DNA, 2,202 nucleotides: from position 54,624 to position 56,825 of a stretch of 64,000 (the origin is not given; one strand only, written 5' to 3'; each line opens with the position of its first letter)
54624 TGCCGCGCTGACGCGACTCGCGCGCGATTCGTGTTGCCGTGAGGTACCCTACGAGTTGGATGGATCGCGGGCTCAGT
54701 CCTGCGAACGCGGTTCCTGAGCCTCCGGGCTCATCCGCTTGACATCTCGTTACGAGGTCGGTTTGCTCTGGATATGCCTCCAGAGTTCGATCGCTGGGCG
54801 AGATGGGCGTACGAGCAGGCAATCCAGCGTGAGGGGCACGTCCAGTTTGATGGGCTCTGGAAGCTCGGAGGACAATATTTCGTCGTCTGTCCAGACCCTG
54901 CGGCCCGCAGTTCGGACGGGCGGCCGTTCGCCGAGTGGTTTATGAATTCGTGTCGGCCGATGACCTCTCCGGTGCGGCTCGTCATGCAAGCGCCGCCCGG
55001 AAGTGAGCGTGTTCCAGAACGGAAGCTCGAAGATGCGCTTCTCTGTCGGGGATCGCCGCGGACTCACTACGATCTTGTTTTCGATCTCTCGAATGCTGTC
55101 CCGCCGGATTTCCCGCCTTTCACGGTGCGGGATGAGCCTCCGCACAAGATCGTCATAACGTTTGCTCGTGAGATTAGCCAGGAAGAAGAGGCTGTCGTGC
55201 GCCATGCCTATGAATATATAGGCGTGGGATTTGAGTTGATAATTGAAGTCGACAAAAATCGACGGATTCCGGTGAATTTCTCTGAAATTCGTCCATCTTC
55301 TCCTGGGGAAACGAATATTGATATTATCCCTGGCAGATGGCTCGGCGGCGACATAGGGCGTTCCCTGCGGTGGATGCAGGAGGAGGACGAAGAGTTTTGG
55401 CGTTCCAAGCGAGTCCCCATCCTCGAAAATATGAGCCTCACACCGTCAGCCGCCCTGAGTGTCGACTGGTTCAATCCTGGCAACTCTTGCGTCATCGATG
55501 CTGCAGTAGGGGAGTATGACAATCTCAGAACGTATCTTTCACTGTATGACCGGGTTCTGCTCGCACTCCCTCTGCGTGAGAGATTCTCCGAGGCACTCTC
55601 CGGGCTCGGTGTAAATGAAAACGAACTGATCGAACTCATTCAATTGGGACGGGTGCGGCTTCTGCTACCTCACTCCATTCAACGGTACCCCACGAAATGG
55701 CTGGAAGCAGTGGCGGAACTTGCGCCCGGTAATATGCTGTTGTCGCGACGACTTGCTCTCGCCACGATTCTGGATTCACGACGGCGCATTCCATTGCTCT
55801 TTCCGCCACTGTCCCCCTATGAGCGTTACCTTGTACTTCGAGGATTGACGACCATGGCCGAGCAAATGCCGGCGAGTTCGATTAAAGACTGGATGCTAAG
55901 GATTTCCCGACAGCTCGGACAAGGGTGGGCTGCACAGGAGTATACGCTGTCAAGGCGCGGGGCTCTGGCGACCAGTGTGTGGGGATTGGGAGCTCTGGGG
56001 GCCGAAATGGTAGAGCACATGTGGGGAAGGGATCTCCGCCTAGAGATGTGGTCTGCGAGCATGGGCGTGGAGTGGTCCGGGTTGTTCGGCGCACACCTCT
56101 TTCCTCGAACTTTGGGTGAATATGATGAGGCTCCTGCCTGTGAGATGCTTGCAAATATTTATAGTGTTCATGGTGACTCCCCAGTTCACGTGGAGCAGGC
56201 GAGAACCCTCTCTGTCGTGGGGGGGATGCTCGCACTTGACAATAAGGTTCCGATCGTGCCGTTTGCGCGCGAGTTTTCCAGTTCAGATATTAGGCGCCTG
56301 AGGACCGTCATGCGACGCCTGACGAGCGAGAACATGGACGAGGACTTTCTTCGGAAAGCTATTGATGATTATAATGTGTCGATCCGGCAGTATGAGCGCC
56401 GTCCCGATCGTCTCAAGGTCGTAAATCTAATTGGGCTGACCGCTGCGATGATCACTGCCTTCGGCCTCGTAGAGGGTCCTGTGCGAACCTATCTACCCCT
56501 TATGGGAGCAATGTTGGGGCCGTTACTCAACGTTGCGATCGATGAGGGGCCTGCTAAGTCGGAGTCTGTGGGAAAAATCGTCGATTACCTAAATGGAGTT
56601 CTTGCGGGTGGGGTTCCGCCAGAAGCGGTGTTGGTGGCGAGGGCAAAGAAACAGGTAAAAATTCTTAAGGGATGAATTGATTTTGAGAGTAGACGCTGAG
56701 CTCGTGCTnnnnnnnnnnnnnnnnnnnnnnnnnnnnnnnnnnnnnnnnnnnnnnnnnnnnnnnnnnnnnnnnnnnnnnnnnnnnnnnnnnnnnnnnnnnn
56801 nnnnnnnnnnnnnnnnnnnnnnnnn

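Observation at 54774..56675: Low-GC 633-aa orphan gene embedded in a ~70% GC neighbourhood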

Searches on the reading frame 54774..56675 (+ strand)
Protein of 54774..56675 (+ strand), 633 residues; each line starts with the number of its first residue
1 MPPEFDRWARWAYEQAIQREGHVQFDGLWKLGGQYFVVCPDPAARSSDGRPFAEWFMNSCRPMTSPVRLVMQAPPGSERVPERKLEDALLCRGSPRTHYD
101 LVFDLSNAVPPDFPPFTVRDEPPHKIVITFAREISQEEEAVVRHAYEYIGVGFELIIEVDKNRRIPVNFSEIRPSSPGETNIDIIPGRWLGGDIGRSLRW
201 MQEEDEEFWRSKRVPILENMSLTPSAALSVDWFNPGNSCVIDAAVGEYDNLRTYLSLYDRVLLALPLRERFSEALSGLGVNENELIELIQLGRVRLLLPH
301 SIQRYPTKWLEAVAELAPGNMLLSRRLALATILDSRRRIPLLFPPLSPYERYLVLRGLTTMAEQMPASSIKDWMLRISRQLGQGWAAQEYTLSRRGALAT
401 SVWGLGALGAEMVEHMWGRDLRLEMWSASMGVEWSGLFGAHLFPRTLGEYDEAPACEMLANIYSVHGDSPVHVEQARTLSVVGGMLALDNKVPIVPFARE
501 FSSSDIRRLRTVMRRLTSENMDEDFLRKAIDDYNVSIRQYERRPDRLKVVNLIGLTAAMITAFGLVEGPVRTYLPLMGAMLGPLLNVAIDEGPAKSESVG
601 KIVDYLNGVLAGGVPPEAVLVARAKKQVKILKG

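Call 5: search_protein_families(library=pfam, proteins=[window:54774-56675:+], max_evalue=10)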
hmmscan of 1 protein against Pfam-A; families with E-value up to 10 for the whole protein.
window:54774-56675:+ (633 aa): 0 families

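Call 6: search_protein_families(library=padloc, proteins=[window:54774-56675:+], max_evalue=10)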
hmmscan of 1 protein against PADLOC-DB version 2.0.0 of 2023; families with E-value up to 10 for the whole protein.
window:54774-56675:+ (633 aa): 0 families

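Call 7: search_protein_families(library=ncbifam, proteins=[window:54774-56675:+], max_evalue=10)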
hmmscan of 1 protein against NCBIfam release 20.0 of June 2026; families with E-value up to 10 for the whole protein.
window:54774-56675:+ (633 aa): 0 families

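Call 8: search_solved_structures(query=window:54774-56672:+, max_evalue=10)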
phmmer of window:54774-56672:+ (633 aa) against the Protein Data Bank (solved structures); distinct sequences matched with E-value up to 10: 2.
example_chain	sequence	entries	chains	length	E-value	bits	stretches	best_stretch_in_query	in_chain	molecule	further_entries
2lf6_A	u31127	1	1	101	0.091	14.8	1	507-582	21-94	Effector protein hopAB1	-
7jtk_X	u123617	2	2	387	0.49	12.4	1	263-364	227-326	Flagellar radial spoke protein 14 | Radial spoke protein 14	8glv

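Call 9: find_homologous_proteins(query=window:54774-56672:+)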
Query window:54774-56672:+ (633 aa): 3 proteins with E <= 0.001 among 8000 candidates.
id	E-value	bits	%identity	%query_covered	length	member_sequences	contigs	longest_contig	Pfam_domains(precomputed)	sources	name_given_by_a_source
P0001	0.0e+0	1448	100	100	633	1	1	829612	-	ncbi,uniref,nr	ncbi:hypothetical protein [Nannocystis radixulma]|uniref:Uncharacterized protein n=1 Tax=Nannocystis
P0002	8.8e-120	420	40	83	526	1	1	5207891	-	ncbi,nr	ncbi:MAG: hypothetical protein IPK82_13435 [Polyangiaceae bacterium]|nr:hypothetical protein [Polyan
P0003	1.1e-86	310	32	98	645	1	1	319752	-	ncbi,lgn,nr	ncbi:MAG: hypothetical protein KIT79_09675 [Deltaproteobacteria bacterium]|nr:hypothetical protein [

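Call 13: find_encoding_contigs(protein=P0002, flank=10000, max_places=3)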
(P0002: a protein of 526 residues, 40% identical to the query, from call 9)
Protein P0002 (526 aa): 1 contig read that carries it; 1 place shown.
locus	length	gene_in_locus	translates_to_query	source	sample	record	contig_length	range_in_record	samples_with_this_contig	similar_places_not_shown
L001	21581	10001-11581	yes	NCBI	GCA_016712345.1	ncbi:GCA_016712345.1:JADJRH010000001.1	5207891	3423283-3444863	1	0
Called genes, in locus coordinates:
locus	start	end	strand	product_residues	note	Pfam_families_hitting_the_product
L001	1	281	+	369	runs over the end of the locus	PF00092:VWA (weak)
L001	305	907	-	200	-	PF00436:SSB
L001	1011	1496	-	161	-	-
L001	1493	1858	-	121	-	-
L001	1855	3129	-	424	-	-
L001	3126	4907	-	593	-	PF02412:TSP_3 (faint), PF00691:OmpA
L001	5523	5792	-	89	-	-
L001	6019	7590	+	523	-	PF19614:DUF6119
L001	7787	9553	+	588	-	PF13175:AAA_15, PF13476:AAA_23 (weak), PF13304:AAA_21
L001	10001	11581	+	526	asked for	-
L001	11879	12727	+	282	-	-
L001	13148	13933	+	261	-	PF13672:PP2C_2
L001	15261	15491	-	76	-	-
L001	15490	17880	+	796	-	PF11617:Cu-binding_MopE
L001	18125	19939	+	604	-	PF00149:Metallophos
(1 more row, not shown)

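Call 14: find_encoding_contigs(protein=P0003, flank=10000, max_places=3)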
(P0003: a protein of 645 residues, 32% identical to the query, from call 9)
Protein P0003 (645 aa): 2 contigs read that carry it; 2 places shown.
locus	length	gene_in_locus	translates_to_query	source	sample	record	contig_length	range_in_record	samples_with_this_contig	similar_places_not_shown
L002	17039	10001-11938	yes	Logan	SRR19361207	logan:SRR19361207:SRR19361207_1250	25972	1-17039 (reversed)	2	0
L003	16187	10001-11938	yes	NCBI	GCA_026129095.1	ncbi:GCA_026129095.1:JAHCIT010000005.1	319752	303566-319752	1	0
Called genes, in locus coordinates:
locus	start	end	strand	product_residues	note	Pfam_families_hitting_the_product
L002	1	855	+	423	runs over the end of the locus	PF00145:DNA_methylase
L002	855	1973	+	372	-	-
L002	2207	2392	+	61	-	-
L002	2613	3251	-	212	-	-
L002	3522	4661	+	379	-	PF00753:Lactamase_B (weak)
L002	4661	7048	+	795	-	PF00899:ThiF, PF14464:Prok-JAB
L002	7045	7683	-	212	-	-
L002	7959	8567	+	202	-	PF21984:DnaD_N, PF13730:HTH_36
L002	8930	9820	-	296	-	-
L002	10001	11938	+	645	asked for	-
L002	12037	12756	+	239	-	-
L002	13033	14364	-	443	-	PF10544:T5orf172, PF08238:Sel1 (faint)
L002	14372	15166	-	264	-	-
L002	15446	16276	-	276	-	-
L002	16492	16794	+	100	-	PF12844:HTH_19 (weak), PF13443:HTH_26 (weak), PF13560:HTH_31, PF01381:HTH_3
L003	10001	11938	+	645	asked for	-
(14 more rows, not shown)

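Call 24: search_protein_representatives(protein=window:54774-56672:+)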
Query: 633 residues. Proteins with E-value up to 0.001 (for the whole library): 385; up to 1e-10: 288; up to 1e-30: 205. The best 150 are listed.
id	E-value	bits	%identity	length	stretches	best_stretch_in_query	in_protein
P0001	0.0e+00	1447.7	100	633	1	1-633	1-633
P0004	1.0e-153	530.0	44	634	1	6-632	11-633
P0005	4.0e-133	462.0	40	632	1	5-632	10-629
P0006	1.5e-130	453.6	39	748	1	3-628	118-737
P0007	5.5e-128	445.1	39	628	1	6-632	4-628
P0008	1.0e-121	424.3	39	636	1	3-631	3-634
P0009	6.4e-118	411.8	37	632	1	5-631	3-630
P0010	1.9e-116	406.9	37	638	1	8-633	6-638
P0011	9.4e-113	394.7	38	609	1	26-632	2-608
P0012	8.8e-112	391.5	43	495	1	177-632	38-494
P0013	1.0e-110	388.0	37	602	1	21-626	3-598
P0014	2.2e-108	380.3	35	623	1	8-629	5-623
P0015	5.2e-108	379.1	38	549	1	84-633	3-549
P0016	2.9e-107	376.6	35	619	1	4-629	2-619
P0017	3.4e-104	366.5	35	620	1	7-629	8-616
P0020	6.8e-100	352.3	33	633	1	9-627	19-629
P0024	1.6e-98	347.7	36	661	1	12-630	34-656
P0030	1.6e-93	331.2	36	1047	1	9-628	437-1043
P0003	3.5e-87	310.2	34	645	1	6-623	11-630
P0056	2.6e-82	294.2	29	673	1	4-631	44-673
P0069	3.9e-76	273.8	31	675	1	5-629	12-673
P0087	1.1e-69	252.5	26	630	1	6-629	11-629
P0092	1.1e-67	245.8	29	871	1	5-627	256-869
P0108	2.0e-61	225.2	29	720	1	19-611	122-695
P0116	1.2e-58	216.0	26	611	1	5-630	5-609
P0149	2.0e-48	182.2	24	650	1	6-629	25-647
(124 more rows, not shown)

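Call 27: find_homologous_proteins(query=A2, max_evalue=1e-10)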
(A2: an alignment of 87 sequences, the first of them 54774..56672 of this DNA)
Query A2 (87 sequences) (633 aa, profile of the alignment): 3 proteins with E <= 1e-10 among 8000 candidates.
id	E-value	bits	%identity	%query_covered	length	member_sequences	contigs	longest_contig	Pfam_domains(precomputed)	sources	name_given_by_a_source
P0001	1.4e-213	729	100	100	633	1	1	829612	-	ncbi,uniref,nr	ncbi:hypothetical protein [Nannocystis radixulma]|uniref:Uncharacterized protein n=1 Tax=Nannocystis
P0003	8.9e-199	680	32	98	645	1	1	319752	-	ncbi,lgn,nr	ncbi:MAG: hypothetical protein KIT79_09675 [Deltaproteobacteria bacterium]|nr:hypothetical protein [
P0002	1.0e-158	548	40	83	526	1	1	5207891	-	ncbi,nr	ncbi:MAG: hypothetical protein IPK82_13435 [Polyangiaceae bacterium]|nr:hypothetical protein [Polyan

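Call 28: search_protein_families(library=pfam, proteins=[P0006, P0030, P0092, P0108, P0056, P0069, P0024], max_evalue=0.01)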
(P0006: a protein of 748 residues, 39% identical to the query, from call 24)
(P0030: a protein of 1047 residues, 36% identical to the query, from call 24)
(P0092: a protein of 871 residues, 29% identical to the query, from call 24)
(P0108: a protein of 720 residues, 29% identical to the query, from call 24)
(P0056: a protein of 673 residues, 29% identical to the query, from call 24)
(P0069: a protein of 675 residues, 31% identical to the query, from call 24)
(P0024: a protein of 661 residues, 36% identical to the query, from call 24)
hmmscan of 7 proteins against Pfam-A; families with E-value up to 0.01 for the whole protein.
P0006 (748 aa): 0 families

P0030 (1047 aa): 0 families

P0092 (871 aa): 0 families

P0108 (720 aa): 0 families

P0056 (673 aa): 0 families

P0069 (675 aa): 0 families

P0024 (661 aa): 0 families

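Call 30: find_encoding_contigs(protein=P0004, flank=10000, max_places=2)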
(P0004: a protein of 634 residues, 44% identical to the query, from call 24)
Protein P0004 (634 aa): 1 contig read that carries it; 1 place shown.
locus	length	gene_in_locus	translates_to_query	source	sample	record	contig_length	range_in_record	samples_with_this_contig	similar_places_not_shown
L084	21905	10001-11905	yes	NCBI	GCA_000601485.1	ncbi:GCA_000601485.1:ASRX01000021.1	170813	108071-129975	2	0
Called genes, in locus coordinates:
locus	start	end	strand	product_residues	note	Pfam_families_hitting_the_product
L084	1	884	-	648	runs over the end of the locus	PF00069:Pkinase, PF07714:PK_Tyr_Ser-Thr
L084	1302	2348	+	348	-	PF00089:Trypsin, PF13365:Trypsin_2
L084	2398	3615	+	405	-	PF00144:Beta-lactamase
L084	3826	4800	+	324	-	-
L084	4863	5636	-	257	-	PF05985:EutC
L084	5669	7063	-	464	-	PF06751:EutB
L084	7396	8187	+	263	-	-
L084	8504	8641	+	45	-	-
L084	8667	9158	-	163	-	-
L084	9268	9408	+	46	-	-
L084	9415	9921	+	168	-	-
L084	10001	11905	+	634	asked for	-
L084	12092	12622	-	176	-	PF15956:DUF4760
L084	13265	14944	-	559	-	-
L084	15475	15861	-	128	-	PF03050:DDE_Tnp_IS66, PF13817:DDE_Tnp_IS66_C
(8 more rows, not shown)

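Call 31: find_encoding_contigs(protein=P0030, flank=10000, max_places=2)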
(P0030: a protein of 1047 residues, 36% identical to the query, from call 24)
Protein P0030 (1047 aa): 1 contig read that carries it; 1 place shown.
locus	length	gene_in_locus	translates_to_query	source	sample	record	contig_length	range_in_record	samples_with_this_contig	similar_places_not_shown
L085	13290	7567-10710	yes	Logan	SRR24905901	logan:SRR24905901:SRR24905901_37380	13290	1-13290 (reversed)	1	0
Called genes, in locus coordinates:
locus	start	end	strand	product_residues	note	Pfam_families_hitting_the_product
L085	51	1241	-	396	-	PF00589:Phage_integrase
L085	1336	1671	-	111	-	PF12728:HTH_17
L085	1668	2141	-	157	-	-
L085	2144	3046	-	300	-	-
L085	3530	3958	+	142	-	-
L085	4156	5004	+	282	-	-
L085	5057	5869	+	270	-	PF14279:HNH_5 (weak)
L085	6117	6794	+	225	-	-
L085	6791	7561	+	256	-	-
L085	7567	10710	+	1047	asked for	-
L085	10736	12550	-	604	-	-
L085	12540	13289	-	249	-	?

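Call 36: find_related_loci(query=A3, collection=metagenome_contigs, flank=8000)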
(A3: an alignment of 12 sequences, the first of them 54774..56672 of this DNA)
Query A3 (633 aa) in metagenome_contigs; peptide patterns used: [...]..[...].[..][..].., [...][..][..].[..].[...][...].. (x = any residue, [..] = any of these).
600 stretches matched a pattern (row limit reached: there are more); 29 encode a relative of the query (tblastn E <= 1e-3); 29 distinct loci.
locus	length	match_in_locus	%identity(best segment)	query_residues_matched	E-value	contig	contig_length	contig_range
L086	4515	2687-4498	45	6-612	6e-170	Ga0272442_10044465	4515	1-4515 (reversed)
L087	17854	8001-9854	34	4-629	1e-112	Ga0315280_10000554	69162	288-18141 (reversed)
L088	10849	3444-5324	33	6-632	1e-102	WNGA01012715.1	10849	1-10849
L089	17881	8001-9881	33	6-632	1e-102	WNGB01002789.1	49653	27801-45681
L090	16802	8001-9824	34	9-627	5e-102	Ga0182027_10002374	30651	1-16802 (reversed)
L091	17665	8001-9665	34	4-562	6e-100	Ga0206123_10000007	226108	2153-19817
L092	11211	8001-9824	33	6-627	1e-99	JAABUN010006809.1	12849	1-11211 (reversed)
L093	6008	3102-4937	30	4-629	4e-98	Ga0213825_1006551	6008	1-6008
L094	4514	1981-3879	31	7-629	2e-94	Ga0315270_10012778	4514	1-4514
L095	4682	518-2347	32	7-629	1e-93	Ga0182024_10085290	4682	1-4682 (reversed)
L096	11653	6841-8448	32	7-548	2e-90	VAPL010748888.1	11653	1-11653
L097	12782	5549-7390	32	4-632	4e-87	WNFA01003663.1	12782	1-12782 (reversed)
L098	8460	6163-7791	31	2-552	9e-81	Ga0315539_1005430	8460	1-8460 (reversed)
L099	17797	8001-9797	27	8-628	8e-63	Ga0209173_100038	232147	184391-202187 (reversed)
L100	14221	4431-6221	26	7-628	4e-62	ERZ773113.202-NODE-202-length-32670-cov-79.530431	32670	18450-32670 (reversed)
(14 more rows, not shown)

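Call 37: find_related_loci(query=A3, collection=viral_contigs, flank=10000)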
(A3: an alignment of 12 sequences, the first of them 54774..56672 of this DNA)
Query A3 (633 aa) in viral_contigs; peptide patterns used: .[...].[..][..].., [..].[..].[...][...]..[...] (x = any residue, [..] = any of these).
125 stretches matched a pattern, but none encodes a relative of the query by tblastn (E <= 1e-3).

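Call 41: predict_structure(alignment_id=A2)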
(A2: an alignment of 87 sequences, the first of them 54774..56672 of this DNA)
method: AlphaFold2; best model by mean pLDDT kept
length: 633 residues; sequences in the alignment: 87
mean_pLDDT: 92.3   pTM: 0.91
mean pLDDT of the five models: 92.3, 91.0, 90.8, 89.0, 84.9
residues with pLDDT >= 90: 505; 70-90: 91; 50-70: 37; < 50: 0
segments of 3 or more residues with pLDDT < 50: none
pLDDT, mean of each block of 10 residues (from residue 1): 78 98 98 97 95 97 95 98 97 95 96 95 94 98 97 96 87 73 93 96 97 97 97 96 92 96 97 97 98 98 97 98 98 97 97 98 97 97 98 97 97 97 98 98 95 97 90 93 78 92 92 93 94 93 70 59 70 76 78 79 89 91 86 81
secondary structure, 60 per line:
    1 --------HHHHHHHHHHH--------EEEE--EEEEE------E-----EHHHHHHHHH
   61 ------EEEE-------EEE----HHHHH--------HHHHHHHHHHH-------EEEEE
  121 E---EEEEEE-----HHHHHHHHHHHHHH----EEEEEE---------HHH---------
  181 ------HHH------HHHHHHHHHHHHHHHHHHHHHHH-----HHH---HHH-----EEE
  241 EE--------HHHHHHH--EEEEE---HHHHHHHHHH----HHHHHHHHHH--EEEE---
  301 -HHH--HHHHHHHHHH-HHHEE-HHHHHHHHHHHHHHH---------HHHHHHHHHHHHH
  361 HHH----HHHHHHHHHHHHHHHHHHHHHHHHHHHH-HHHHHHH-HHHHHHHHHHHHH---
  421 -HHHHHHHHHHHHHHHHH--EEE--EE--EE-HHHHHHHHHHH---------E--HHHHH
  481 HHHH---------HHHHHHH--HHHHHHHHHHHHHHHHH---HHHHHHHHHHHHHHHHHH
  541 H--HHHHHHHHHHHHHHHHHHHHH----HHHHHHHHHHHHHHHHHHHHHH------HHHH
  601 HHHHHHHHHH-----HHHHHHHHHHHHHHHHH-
elements in order: H9-19 E28-31 E34-38 H52-60 E67-70 E78-80 H85-89 H98-108 E116-121 E125-130 H136-149 E154-159 H196-218 E238-242 H251-257 E260-264 H268-277 H282-291 E294-297 H307-316 H324-338 H348-363 H368-395 H397-403 H405-417 H422-438 E441-443 H453-463 H476-484 H494-500 H503-519 H523-541 H544-564 H569-590 H597-610 H616-632

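Call 45: search_solved_structures(query=A2, max_evalue=10)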
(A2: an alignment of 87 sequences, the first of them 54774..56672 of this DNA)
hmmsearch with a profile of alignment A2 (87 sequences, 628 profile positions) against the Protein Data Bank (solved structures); distinct sequences matched with E-value up to 10: 8.
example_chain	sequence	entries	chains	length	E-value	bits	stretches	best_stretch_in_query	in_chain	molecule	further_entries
6fes_A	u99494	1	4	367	0.00021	23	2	522-604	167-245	D12_BRIC2, a synthetic protein,D12_BRIC2, a synthetic protein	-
2lch_A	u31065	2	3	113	0.00053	21.6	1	519-609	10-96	Protein OR38 | computationally designed four-helix bundle protein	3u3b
5apt_A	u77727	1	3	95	0.044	15.3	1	502-548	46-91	GENERAL CONTROL PROTEIN GCN4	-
5apu_A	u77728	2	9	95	0.22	13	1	502-548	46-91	GENERAL CONTROL PROTEIN GCN4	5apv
8fg6_B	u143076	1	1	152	0.47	11.9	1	131-201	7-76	C104.1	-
4x3n_A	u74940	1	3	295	1.2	10.6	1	517-593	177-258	Calcium-regulated actin-bundling protein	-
3kke_A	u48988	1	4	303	2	9.8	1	281-323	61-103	LacI family Transcriptional regulator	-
9z5u_A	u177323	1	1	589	2.1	9.8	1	501-583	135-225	sE1E2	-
